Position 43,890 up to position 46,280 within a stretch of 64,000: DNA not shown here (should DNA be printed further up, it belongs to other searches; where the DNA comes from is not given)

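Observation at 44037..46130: Large 697-aa PilZ-motif protein with an unassigned C-terminal domain of about 350 aa, directly downstream of the flagellar/OM gene run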

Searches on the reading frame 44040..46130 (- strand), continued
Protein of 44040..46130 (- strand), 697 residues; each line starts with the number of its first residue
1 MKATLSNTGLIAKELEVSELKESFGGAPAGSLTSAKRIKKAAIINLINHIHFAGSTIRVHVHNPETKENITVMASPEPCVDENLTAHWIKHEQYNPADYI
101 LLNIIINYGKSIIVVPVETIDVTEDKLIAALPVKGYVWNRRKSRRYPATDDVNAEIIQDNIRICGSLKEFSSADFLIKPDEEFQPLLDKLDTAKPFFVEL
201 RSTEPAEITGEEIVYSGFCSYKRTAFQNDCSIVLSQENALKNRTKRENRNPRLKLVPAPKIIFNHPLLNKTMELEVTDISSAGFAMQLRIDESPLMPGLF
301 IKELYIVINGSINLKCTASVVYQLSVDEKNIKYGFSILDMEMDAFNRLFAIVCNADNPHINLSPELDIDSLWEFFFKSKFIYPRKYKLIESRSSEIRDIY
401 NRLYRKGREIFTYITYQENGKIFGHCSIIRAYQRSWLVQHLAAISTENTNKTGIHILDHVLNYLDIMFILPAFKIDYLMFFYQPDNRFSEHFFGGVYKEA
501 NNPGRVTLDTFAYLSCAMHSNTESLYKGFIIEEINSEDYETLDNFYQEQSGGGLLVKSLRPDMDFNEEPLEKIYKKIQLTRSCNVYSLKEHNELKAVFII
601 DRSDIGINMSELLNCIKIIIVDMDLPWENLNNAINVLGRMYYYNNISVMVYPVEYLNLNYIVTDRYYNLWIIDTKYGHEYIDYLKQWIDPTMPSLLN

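Call 64: search_protein_families(library=ncbifam, proteins=[L001:6949-7761:+, L005:10452-11609:+, L003:12754-13893:-], max_evalue=0.001)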
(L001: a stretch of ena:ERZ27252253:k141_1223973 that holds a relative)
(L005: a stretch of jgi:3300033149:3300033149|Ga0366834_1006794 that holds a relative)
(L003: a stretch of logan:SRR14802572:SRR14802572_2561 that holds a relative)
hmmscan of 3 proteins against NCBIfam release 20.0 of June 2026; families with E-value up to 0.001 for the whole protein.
L001:6949-7761:+ (270 aa): 18 families
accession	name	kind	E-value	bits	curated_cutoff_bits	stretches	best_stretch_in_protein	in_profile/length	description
TIGR01983.1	UbiG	equivalog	3.7e-09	36.2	102.95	1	39-149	50-159/228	bifunctional 2-polyprenyl-6-hydroxyphenol methylase/3-demethylubiquinol 3-O-methyltransferase UbiG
NF045667.1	MTase_DVU1556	equivalog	7.1e-09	35.4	155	1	31-146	15-124/213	DVU_1556 family methyltransferase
TIGR02072.1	BioC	equivalog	4.3e-08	33.3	184.95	1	40-150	36-141/244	malonyl-ACP O-methyltransferase BioC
TIGR02021.1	BchM-ChlM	equivalog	2.8e-07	30.2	158.9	1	38-135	54-149/218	magnesium protoporphyrin IX methyltransferase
NF047649.1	MTase_UXPK_star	exception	3.6e-07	29.5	460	1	36-84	75-123/283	methyltransferase/UXPK-star double selenoprotein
NF041537.1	ArsM_AhpD_UU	exception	1e-06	27.8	510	1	36-91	74-131/345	arsenite methyltransferase/AhpD domain selenoprotein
NF001243.0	PRK00216.1-4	equivalog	3e-06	26.7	235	1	34-147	43-157/237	demethylmenaquinone methyltransferase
NF041536.1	ArsM_DUF2284_UU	exception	3.9e-06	25.5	575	1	36-143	74-182/459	arsenite methyltransferase/DUF2284 domain selenoprotein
NF001244.0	PRK00216.1-5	equivalog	7.7e-06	25.4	216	1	31-147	41-159/236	bifunctional demethylmenaquinone methyltransferase/2-methoxy-6-polyprenyl-1,4-benzoquinol methylase UbiE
TIGR02752.1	MenG_heptapren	equivalog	8.9e-06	25.4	419.85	1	36-146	43-154/231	demethylmenaquinone methyltransferase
NF008823.0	PRK11873.1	subfamily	1.3e-05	24.9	263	1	35-94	74-135/272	arsenite methyltransferase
NF043040.1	corrin_prot_MT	hypoth_equivalog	1.3e-05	24.8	180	1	38-143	41-149/216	corrinoid protein-associated methyltransferase CpaM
TIGR04364.1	methyltran_FxLD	equivalog_domain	4.1e-05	22.8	320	1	34-139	78-177/394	methyltransferase, FxLD system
NF002463.0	PRK01683.1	equivalog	8e-05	22.3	297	1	41-141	34-128/258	trans-aconitate 2-methyltransferase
TIGR04290.1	meth_Rta_06860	hypoth_equivalog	0.00028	20.4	300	1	39-128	50-140/226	TIGR04290 family methyltransferase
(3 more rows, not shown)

L005:10452-11609:+ (385 aa): 8 families
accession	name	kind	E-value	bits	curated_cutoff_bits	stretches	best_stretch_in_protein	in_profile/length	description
TIGR01211.1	ELP3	subfamily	2.9e-07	29.4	350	1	28-277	77-326/522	tRNA uridine(34) 5-carboxymethylaminomethyl modification radical SAM/GNAT enzyme Elp3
TIGR01212.1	TIGR01212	equivalog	5.6e-07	29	180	1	152-321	120-288/302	tRNA modification radical SAM protein MnmL/YtqA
TIGR03471.1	HpnJ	equivalog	4.1e-06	26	577.6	1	156-276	285-403/472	hopanoid biosynthesis associated radical SAM protein HpnJ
TIGR04479.1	bcpD_PhpK_rSAM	subfamily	1.5e-05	23.6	600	0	157-246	330-417/504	PhpK family radical SAM P-methyltransferase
TIGR03975.1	rSAM_ocin_1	subfamily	1.9e-05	23.4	281.85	1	159-211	353-405/606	RiPP maturation radical SAM C-methyltransferase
TIGR02026.1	BchE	equivalog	0.00046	19.2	481.35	0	144-245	274-372/497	magnesium-protoporphyrin IX monomethyl ester anaerobic oxidative cyclase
TIGR04072.2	rSAM_ladder_B12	equivalog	0.00048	18.9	360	0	143-219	259-332/443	lipid biosynthesis B12-binding/radical SAM protein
TIGR04013.1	B12_SAM_MJ_1487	hypoth_equivalog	0.00066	18.6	251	0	23-62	154-194/382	TIGR04013 family B12-binding domain/radical SAM domain-containing protein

L003:12754-13893:- (379 aa): 18 families
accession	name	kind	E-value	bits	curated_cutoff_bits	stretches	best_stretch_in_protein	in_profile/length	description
TIGR02534.1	mucon_cyclo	subfamily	4.4e-39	134.6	334.95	1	28-326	26-319/368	muconate/chloromuconate family cycloisomerase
TIGR01928.1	menC_lowGC_arch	equivalog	4.6e-33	114.6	200.65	1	11-313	3-292/325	o-succinylbenzoate synthase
NF041118.1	A_G_epim_Thtga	equivalog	1.4e-31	109.9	500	1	1-341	1-329/341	L-Ala-D/L-Glu epimerase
NF040790.2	glucon_galact_dh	equivalog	1.2e-28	100.1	750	2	174-329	172-325/390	bifunctional D-gluconate/D-galactonate dehydratase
NF042940.1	racemase_DgcA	equivalog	1e-23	84.1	400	1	8-306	3-274/323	N-acetyl-D-Glu racemase DgcA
NF047820.1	TalGalacDh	equivalog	1.7e-23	83.2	500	1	105-298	105-301/371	L-talarate/galactarate dehydratase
NF043002.1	HProlDhtase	equivalog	2.4e-23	82.6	500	1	1-332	1-322/366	cis-3-hydroxy-L-proline dehydratase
NF010624.0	PRK14017.1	equivalog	7.4e-23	81.2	311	2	177-328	161-310/382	galactonate dehydratase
NF002782.0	PRK02901.1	equivalog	1.7e-21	76.6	288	1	134-304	74-242/328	o-succinylbenzoate synthase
NF043051.1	ManoateDhtManD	equivalog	6.2e-20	71.4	550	2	186-328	198-340/403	D-mannonate dehydratase ManD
NF040866.1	AraD_Arch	equivalog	1.9e-19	69.9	650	1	30-292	33-292/372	arabinonate dehydratase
NF011654.0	PRK15072.1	subfamily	2.9e-17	62.6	430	2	185-325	198-338/404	D-galactonate dehydratase family protein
NF002739.0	PRK02714.1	equivalog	1.4e-16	60.9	259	1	168-314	139-283/320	o-succinylbenzoate synthase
NF011708.0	PRK15129.1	equivalog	5.3e-16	58.5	343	1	14-313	12-286/321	L-Ala-D/L-Glu epimerase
TIGR01927.1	menC_gam_Gplu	equivalog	6.4e-15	55.2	130.55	1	165-293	125-255/307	o-succinylbenzoate synthase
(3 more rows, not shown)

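Call 83: search_protein_families(library=padloc, proteins=[window:44040-46130:-], max_evalue=0.001)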
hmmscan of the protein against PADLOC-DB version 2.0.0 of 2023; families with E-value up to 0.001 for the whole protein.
window:44040-46130:- (697 aa): 0 families
